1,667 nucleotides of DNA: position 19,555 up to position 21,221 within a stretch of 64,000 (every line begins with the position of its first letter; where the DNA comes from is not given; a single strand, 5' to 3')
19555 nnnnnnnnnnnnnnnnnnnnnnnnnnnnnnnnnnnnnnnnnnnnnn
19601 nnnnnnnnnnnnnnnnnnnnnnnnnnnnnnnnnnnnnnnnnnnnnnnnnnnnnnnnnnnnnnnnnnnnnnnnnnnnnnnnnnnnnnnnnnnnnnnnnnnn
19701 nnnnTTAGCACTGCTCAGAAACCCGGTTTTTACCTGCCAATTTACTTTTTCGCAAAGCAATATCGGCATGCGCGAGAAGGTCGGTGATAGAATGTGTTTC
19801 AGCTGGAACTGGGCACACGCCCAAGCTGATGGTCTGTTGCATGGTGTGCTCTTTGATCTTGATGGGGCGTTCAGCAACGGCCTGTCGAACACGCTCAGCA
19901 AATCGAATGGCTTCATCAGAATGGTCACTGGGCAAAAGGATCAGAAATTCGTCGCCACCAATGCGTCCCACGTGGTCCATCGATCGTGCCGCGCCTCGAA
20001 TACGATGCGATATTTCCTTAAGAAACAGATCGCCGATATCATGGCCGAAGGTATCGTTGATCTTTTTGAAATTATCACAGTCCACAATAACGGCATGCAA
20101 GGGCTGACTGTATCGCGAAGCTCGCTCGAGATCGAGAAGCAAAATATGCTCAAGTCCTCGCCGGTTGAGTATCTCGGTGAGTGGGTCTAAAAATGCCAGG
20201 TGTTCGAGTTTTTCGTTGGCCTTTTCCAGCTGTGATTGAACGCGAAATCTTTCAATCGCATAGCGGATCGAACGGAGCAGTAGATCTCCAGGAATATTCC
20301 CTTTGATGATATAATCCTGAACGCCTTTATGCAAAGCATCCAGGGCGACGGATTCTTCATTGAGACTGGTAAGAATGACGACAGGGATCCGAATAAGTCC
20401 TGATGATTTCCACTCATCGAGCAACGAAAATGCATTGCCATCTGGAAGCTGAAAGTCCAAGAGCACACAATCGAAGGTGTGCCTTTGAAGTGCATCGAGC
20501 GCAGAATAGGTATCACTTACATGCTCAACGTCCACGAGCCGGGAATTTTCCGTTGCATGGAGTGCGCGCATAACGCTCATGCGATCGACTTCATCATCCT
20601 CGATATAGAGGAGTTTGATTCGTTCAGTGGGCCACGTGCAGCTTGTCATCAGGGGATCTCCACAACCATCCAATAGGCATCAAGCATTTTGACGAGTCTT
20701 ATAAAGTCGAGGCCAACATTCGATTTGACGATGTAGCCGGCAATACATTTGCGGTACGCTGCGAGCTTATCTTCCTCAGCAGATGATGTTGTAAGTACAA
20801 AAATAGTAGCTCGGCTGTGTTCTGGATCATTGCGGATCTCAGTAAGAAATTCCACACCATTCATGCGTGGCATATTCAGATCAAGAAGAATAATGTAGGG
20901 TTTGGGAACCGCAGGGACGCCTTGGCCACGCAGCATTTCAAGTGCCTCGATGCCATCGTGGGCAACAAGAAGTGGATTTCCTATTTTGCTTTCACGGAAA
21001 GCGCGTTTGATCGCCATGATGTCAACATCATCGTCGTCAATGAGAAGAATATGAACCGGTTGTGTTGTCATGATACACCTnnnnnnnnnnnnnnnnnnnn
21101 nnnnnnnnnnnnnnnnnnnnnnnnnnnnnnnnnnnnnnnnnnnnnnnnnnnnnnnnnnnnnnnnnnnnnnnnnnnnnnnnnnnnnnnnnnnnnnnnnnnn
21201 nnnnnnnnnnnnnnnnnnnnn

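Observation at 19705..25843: Reductase-less soluble diiron monooxygenase operon co-transcribed with a PAS histidine kinase, a CheY receiver and a receiver-GGDEF cyclase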

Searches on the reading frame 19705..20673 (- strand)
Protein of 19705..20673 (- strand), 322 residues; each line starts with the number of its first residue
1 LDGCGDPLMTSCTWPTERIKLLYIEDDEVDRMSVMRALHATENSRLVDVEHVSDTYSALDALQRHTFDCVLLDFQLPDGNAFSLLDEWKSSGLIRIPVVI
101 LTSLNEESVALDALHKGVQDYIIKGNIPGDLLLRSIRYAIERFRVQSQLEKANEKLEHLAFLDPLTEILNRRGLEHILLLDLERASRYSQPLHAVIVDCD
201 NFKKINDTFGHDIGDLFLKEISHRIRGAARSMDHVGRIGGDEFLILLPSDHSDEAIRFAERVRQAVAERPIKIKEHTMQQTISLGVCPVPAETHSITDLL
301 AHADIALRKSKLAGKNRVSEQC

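Call 4: search_protein_families(library=pfam, proteins=[window:19705-20673:-], max_evalue=0.01)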
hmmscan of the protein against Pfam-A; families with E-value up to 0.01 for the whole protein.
window:19705-20673:- (322 aa): 4 families
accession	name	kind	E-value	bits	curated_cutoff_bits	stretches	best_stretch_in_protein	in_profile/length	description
PF00990.26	GGDEF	-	4e-43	147.4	23.8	1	160-317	1-161/161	Diguanylate cyclase, GGDEF domain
PF00072.30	Response_reg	-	3.4e-14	53.4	30.2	1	22-131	2-106/111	Response regulator receiver domain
PF22335.1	Cas10-Cmr2_palm2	-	0.00019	22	27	1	238-318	57-132/133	Cas10/Cmr2, second palm domain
PF17853.6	GGDEF_2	-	0.0056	17.4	24.5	0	189-286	20-93/116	GGDEF-like domain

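Call 5: search_protein_families(library=ncbifam, proteins=[window:19705-20673:-], max_evalue=0.01)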
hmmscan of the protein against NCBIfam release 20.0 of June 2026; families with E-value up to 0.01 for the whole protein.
window:19705-20673:- (322 aa): 97 families (the best 25 are shown)
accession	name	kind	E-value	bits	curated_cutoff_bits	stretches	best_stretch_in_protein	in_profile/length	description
NF007135.0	PRK09581.1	equivalog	2.1e-55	188.3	474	1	19-320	156-454/457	PleD family two-component system response regulator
TIGR00254.1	GGDEF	domain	2.2e-47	160.9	37.4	1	156-319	1-165/168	diguanylate cyclase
NF038266.1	diguan_SiaD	equivalog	1.3e-44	152.5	290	1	144-318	78-252/252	biofilm regulation diguanylate cyclase SiaD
NF047654.1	DiguCycDgcRLepto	equivalog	2.5e-42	144.8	500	1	20-318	4-293/295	diguanylate cyclase DgcR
NF007380.0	PRK09894.1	equivalog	2.5e-40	138.7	256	1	141-318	111-284/296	diguanylate cyclase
NF007423.1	PRK09966.1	equivalog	2.5e-38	132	325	1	145-311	224-390/390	diguanylate cyclase DgcN/YfiN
NF041606.1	dguan_cyc_DgcA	equivalog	6.6e-33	114.1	370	1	177-319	195-337/340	diguanylate cyclase DgcA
NF007298.0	PRK09776.1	equivalog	7.7e-30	103.5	1135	1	153-319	677-843/1111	diguanylate cyclase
NF051473.1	DigCycDgcsShew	equivalog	8.4e-30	104.1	400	1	154-317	129-287/291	diguanylate cyclase DgcS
NF007599.0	PRK10245.1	equivalog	1.3e-29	102.8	402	1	136-318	186-367/371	diguanylate cyclase AdrA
NF045675.1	PhdiestaseDibA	equivalog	1.1e-28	99.9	980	1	147-316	190-359/623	phosphodiesterase DibA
NF011955.1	PRK15426.1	equivalog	1e-27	96.5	408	1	147-319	385-559/564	cellulose biosynthesis regulator diguanylate cyclase DgcQ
NF007474.0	PRK10060.1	equivalog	2.6e-23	82.1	782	1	151-317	228-391/663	cyclic di-GMP phosphodiesterase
NF050064.1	BlResRespRegCbrR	equivalog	8e-23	81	600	1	143-318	235-411/415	bile resistance response regulator CbrR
NF053781.1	cdiGMPphdstlr2612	equivalog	8.8e-22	76.6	1600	1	151-315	831-996/1268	Tlr1612 family c-di-GMP phosphodiesterase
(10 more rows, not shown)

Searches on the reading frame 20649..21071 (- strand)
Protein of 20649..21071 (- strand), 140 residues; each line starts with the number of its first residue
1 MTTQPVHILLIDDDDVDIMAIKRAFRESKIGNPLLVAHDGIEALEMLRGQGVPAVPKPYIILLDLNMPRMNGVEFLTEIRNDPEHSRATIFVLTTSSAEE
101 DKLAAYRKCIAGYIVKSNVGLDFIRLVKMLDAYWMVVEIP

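Call 4: search_protein_families(library=pfam, proteins=[window:20649-21071:-], max_evalue=0.01)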
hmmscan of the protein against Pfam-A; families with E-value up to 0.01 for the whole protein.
window:20649-21071:- (140 aa): 1 family
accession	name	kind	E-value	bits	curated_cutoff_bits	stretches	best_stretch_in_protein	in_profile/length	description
PF00072.30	Response_reg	-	8.4e-16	58.6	30.2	1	8-117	1-100/111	Response regulator receiver domain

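Call 5: search_protein_families(library=ncbifam, proteins=[window:20649-21071:-], max_evalue=0.01)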
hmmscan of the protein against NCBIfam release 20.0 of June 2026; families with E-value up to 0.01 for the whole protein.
window:20649-21071:- (140 aa): 68 families (the best 25 are shown)
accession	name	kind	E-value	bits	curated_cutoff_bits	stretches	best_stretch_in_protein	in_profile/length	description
NF007935.0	PRK10651.1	equivalog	1.3e-13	50.6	250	1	3-127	4-120/216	two-component system response regulator NarL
NF007901.0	PRK10610.1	equivalog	8.6e-11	42.1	189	1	5-117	5-110/129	chemotaxis response regulator CheY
NF007969.0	PRK10693.1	equivalog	1.1e-09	37.8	329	1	7-98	9-90/337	two-component system response regulator RssB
NF053512.1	nitric_RR_NosR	exception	1.4e-09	37.5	400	1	8-87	1-73/422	response regulator c-di-GMP phosphodiesterase, NosR family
NF008469.0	PRK11361.1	equivalog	1.7e-09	36.9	714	1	7-126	6-114/461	acetoacetate metabolism transcriptional regulator AtoC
NF009206.0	PRK12555.1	subfamily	7e-09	35.1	342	1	7-101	2-86/340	chemotaxis-specific protein-glutamate methyltransferase CheB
NF040534.1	resp_reg_YycF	equivalog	1.1e-08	34.6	340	1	8-127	3-111/231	response regulator YycF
NF045505.1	RR_RssB_Pseudo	equivalog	1.2e-08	34.5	700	1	3-118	3-108/394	two-component system response regulator RssB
TIGR02154.1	PhoB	equivalog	1.8e-08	34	296.2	1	7-117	4-106/226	phosphate regulon transcriptional regulator PhoB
NF045944.1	ResRegRpaBCyano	equivalog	2.3e-08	33.7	330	1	10-116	1-97/229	response regulator transcription factor RpaB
NF001965.0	PRK00742.1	subfamily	2.7e-08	33.4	293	1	4-106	2-97/357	chemotaxis-specific protein-glutamate methyltransferase CheB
NF008199.0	PRK10955.1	equivalog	2.9e-08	33.9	341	1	8-116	4-100/232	envelope stress response regulator transcription factor CpxR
NF011874.0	PRK15347.1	equivalog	5.5e-08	31.3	852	1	6-117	691-796/921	two component system sensor kinase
NF052445.1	RespRegMctR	equivalog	8.3e-08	31.9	300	1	6-119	2-107/205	two-component system response regulator MctR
NF053854.1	RespRegPhoBBctds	equivalog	8.5e-08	31.8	270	1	10-116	2-100/225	two-component system response regulator PhoB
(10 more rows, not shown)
